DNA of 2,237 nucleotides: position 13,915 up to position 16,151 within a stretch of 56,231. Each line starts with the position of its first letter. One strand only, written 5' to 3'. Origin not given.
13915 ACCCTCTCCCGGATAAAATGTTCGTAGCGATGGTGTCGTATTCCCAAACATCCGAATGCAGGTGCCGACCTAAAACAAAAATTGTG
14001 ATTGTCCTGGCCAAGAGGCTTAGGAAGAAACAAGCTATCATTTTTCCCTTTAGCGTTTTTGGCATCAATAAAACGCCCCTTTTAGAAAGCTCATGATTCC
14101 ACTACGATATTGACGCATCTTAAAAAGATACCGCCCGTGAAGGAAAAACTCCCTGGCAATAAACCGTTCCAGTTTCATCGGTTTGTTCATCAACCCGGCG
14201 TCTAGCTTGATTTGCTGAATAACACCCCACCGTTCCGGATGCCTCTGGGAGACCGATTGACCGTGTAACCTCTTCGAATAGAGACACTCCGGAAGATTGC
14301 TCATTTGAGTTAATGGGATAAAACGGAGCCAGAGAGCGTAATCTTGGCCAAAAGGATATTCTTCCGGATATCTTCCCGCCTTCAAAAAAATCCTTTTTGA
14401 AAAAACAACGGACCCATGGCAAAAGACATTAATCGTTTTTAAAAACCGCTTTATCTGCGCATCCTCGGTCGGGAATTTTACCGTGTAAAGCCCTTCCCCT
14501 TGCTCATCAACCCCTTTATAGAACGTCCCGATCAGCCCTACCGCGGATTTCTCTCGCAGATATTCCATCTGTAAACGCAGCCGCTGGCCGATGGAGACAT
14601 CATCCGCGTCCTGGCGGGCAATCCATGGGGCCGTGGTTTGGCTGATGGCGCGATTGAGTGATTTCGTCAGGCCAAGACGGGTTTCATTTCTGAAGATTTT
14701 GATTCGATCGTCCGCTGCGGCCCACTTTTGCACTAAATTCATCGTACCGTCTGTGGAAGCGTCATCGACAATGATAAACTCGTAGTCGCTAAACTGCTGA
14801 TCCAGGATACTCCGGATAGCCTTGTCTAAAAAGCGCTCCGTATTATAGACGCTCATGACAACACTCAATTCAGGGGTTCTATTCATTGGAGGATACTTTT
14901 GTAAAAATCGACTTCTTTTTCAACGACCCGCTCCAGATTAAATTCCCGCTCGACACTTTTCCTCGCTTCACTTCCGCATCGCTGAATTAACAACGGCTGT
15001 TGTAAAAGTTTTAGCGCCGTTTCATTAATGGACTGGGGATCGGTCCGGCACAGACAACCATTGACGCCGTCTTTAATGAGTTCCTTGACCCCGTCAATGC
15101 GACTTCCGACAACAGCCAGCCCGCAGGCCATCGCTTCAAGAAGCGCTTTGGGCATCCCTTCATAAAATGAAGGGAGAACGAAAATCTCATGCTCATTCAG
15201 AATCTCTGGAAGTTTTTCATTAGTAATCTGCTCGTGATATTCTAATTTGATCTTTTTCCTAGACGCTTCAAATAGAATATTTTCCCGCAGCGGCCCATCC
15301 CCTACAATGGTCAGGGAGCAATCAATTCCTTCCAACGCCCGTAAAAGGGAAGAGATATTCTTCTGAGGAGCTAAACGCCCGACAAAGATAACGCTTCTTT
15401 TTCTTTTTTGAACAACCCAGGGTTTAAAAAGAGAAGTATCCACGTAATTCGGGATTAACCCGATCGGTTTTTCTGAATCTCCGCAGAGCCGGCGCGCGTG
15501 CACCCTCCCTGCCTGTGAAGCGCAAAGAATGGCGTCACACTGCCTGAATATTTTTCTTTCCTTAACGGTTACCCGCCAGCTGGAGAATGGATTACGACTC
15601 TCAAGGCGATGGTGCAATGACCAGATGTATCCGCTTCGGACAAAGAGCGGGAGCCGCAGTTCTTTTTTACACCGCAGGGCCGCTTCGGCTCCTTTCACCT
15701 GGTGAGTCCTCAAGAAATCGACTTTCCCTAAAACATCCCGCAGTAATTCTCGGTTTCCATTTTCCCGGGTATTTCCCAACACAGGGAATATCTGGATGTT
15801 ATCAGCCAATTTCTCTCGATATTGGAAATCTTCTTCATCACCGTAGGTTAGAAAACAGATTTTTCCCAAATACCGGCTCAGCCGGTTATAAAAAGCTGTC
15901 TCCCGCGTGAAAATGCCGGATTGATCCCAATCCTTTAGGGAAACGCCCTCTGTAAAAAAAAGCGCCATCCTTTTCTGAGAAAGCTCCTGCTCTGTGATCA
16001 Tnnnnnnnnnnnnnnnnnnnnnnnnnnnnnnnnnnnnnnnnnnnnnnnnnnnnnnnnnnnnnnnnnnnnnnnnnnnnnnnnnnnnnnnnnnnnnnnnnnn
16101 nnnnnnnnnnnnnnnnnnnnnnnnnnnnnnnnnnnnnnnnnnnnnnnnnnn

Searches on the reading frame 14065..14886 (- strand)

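Call 45: search_protein_families(library=pfam, proteins=[window:14065-14886:-], max_evalue=0.0001)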
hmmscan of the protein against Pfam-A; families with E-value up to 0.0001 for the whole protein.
window:14065-14886:- (273 aa): 3 families
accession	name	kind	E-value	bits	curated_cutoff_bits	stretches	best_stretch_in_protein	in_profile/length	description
PF00535.33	Glycos_transf_2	-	5.4e-31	108.2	23.3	1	8-167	1-164/168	Glycosyl transferase family 2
PF13641.12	Glyco_tranf_2_3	-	2.9e-13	50.8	27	1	5-188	1-193/230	Glycosyltransferase like family 2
PF10111.15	Glyco_tranf_2_2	-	4.4e-08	33.4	27.3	1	8-192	1-202/276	Glycosyltransferase like family 2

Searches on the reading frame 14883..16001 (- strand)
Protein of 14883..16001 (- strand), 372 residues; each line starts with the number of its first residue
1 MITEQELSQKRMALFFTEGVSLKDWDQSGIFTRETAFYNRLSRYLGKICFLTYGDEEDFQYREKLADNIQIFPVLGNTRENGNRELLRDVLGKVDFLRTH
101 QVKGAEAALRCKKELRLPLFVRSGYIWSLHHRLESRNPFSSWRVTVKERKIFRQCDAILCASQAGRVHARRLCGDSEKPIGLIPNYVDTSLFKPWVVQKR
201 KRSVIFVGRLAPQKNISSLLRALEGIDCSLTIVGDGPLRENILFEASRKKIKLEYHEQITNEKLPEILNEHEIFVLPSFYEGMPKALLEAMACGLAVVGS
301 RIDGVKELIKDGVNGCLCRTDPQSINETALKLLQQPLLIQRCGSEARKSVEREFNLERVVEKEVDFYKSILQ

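Call 45: search_protein_families(library=pfam, proteins=[window:14883-16001:-], max_evalue=0.0001)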
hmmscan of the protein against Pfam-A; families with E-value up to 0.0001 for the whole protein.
window:14883-16001:- (372 aa): 4 families
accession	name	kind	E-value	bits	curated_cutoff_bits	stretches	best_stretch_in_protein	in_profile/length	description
PF00534.26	Glycos_transf_1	-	1.6e-31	109.6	26.4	1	192-348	6-171/172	Glycosyl transferases group 1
PF13692.12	Glyco_trans_1_4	-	6.6e-30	104.7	27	1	202-334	2-141/142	Glycosyl transferases group 1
PF13524.12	Glyco_trans_1_2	-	1.6e-08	35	25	1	219-361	5-140/144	Glycosyl transferase-like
PF13439.12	Glyco_transf_4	-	6.9e-07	29.9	28.5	1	86-190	63-169/170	Glycosyltransferase Family 4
